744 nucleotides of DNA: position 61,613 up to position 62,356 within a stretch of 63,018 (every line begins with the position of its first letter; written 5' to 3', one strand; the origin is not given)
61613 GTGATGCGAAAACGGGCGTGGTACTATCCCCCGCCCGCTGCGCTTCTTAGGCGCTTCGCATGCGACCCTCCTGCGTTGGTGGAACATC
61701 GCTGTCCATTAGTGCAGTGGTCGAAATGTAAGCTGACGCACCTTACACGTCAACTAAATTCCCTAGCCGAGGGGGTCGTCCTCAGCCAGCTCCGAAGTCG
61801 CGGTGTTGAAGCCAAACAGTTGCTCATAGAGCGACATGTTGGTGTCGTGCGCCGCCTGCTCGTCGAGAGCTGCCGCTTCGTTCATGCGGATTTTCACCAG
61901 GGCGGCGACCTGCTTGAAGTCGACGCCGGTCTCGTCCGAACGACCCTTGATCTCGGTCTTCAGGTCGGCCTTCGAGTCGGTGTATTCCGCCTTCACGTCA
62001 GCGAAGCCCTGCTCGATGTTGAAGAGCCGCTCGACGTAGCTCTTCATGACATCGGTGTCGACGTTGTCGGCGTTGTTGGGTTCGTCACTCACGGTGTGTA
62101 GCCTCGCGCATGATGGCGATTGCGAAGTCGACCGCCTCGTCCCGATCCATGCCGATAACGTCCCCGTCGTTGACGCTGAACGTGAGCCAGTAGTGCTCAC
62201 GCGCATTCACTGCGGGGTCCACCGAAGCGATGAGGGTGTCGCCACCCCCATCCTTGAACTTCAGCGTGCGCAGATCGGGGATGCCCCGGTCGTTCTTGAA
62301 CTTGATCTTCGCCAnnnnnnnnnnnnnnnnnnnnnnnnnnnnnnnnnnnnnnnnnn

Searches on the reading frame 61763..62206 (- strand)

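Call 10: search_protein_families(library=pfam, proteins=[window:61763-62206:-], max_evalue=0.01)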
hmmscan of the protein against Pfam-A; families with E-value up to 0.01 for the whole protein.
window:61763-62206:- (147 aa): 0 families

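Call 11: search_protein_families(library=phrogs, proteins=[window:61763-62206:-], max_evalue=0.001)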
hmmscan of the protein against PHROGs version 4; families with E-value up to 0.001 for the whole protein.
window:61763-62206:- (147 aa): 1 family
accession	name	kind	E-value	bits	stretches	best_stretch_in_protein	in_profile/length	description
phrog_20449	-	unknown function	0.00027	20.5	1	46-118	354-424/663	-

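Call 93: search_protein_families(library=pfam, proteins=[window:61763-62206:-], max_evalue=0.01)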
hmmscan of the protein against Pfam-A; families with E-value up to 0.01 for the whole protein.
window:61763-62206:- (147 aa): 0 families
